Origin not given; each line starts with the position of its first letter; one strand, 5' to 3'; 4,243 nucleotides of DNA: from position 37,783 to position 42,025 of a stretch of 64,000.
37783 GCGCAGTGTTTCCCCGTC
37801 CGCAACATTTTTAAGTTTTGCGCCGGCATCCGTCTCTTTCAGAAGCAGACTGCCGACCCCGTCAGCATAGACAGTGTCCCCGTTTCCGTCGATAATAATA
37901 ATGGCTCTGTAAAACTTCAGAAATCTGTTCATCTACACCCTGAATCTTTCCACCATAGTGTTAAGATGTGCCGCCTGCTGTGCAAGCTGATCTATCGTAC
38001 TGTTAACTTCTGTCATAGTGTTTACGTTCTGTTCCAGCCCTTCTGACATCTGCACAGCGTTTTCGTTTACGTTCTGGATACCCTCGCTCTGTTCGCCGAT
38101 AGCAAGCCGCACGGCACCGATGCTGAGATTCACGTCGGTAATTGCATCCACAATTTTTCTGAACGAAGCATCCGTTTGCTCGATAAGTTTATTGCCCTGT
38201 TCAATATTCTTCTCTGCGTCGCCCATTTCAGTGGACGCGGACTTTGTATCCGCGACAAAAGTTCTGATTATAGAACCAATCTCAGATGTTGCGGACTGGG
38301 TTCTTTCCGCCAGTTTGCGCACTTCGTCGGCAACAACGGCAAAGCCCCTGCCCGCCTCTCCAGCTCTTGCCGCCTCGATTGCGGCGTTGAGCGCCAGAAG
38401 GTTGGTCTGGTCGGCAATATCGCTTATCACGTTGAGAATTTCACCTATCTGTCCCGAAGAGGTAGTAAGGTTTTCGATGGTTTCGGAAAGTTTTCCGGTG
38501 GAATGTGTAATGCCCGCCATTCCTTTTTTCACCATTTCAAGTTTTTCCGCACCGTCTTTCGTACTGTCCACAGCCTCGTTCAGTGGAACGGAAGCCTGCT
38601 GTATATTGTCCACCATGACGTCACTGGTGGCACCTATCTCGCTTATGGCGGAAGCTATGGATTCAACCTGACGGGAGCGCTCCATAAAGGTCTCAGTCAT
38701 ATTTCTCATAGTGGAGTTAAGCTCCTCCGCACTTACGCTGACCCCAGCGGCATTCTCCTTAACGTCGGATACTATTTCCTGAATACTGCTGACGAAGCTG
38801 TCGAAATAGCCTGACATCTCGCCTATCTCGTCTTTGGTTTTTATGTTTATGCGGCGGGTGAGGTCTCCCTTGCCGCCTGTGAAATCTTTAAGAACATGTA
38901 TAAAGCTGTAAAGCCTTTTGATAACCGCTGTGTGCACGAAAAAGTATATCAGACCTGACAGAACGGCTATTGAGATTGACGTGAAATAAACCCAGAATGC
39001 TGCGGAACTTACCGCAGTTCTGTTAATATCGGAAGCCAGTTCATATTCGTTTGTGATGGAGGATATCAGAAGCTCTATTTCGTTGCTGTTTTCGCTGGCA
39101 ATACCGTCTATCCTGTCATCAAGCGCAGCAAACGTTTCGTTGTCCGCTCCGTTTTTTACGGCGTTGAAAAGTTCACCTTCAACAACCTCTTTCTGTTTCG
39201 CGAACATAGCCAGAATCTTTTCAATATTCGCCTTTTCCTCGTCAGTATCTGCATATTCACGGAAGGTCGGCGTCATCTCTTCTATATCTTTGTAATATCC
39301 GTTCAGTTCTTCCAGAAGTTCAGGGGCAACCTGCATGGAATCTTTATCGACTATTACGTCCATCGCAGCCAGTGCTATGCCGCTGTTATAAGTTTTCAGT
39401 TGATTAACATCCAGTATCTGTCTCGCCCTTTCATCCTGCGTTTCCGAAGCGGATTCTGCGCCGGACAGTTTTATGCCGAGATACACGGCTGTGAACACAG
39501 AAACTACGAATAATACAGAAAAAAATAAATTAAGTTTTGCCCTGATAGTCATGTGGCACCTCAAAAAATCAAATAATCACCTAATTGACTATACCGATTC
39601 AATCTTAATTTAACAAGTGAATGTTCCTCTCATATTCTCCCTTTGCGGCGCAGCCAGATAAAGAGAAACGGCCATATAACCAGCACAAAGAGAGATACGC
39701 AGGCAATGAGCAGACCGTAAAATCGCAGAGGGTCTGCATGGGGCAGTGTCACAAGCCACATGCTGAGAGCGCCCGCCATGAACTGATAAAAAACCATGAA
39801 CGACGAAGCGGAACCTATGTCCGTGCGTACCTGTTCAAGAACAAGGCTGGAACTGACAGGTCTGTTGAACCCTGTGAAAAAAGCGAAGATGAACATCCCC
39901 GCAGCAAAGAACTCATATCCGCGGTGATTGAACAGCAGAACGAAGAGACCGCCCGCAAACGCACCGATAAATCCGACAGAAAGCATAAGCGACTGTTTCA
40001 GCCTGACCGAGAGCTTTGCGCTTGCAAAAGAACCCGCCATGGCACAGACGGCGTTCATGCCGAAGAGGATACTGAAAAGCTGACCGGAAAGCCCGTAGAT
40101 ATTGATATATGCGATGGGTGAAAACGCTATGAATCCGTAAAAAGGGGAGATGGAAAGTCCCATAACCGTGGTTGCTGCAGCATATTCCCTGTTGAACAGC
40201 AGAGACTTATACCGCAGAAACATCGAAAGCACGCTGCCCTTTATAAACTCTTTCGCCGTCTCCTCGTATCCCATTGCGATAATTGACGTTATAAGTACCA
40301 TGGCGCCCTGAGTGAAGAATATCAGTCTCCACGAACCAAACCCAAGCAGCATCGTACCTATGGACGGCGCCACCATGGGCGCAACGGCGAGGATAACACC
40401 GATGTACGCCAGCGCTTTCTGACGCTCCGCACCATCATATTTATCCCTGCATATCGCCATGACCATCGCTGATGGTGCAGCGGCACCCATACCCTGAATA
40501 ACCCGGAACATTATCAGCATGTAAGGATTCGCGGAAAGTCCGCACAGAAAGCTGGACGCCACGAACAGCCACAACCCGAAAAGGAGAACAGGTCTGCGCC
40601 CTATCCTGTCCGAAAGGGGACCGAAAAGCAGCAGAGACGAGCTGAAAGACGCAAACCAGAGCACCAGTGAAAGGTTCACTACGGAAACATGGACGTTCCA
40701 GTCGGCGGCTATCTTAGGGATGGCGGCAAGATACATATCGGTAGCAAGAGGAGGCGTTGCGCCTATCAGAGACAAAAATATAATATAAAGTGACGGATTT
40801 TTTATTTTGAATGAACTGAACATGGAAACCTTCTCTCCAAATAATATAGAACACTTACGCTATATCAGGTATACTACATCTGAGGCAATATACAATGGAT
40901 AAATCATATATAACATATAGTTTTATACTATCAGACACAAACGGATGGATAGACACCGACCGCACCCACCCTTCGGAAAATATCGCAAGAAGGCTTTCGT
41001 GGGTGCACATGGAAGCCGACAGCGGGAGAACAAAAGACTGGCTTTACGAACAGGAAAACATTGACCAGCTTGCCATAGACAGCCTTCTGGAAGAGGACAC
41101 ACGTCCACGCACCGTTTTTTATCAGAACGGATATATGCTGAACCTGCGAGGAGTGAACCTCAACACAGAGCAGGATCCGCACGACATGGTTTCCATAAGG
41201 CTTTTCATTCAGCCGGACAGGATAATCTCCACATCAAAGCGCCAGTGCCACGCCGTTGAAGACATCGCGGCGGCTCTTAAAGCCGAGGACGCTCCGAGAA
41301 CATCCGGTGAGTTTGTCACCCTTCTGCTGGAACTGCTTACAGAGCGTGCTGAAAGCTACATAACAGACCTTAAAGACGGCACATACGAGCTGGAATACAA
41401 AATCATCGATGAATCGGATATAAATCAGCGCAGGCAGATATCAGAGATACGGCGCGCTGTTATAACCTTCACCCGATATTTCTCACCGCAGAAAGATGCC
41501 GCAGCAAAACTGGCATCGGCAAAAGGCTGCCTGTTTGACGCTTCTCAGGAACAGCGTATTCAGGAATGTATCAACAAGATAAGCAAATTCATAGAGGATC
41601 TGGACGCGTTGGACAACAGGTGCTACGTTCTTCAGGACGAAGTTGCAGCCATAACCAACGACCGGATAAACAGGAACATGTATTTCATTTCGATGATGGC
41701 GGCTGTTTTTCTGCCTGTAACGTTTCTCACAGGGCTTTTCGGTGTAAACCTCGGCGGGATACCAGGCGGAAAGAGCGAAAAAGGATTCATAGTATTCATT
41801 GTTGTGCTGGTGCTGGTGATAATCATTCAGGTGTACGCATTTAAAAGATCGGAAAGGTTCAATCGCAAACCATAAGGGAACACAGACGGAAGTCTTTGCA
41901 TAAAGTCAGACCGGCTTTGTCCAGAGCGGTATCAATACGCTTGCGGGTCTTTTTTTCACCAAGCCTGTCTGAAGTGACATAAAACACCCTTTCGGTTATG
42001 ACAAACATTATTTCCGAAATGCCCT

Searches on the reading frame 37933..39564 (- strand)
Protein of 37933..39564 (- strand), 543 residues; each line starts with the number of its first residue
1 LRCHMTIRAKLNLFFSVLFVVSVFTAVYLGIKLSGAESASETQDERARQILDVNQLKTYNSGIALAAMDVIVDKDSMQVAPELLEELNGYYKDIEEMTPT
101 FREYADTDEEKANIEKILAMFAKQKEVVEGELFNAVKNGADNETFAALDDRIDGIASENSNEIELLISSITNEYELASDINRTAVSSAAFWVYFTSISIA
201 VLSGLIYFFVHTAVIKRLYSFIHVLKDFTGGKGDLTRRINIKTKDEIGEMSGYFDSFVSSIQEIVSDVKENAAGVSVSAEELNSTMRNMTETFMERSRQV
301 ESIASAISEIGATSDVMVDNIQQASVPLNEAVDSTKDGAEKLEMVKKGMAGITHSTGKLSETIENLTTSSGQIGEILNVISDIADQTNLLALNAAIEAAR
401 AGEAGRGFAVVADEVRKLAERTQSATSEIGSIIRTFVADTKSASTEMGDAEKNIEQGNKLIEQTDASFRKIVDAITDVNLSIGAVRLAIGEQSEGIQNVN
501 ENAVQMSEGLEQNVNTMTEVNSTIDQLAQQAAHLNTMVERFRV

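Call 5: search_protein_families(library=pfam, proteins=[window:37933-39564:-])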
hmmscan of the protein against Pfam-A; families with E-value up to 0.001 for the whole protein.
window:37933-39564:- (543 aa): 5 families
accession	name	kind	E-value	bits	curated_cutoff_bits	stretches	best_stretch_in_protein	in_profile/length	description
PF00015.26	MCPsignal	-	1.1e-45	156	34.6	1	360-507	22-169/172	Methyl-accepting chemotaxis protein (MCP) signalling domain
PF00672.30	HAMP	-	2e-06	28.5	25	1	232-263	22-53/53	HAMP domain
PF04108.17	ATG17_like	-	0.00012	22.1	43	0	158-318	173-274/355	Autophagy protein ATG17-like domain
PF16088.10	BORCS7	-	0.00025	21.6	27.3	1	417-489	19-90/103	BLOC-1-related complex sub-unit 7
PF04136.21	COG3_N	-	0.00069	20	27.9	0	319-381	4-66/147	Conserved oligomeric Golgi complex subunit 3, N-terminal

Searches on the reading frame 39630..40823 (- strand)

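Call 5: search_protein_families(library=pfam, proteins=[window:39630-40823:-])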
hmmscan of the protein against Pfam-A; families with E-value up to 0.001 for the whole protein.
window:39630-40823:- (397 aa): 2 families
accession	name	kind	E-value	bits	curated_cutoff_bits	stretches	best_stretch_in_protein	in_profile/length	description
PF07690.21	MFS_1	-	3e-40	138.6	33.4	1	26-354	10-346/347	Major Facilitator Superfamily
PF00083.30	Sugar_tr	-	6.8e-10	38.8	22.3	1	63-189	62-194/452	Sugar (and other) transporter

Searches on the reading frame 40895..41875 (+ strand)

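Call 37: search_protein_families(library=pfam, proteins=[window:40895-41875:+])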
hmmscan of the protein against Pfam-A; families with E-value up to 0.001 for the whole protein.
window:40895-41875:+ (326 aa): 1 family
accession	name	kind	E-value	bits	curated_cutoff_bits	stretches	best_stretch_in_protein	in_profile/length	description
PF01544.23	CorA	-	7.6e-64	216.3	27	1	34-318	4-292/292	CorA-like Mg2+ transporter protein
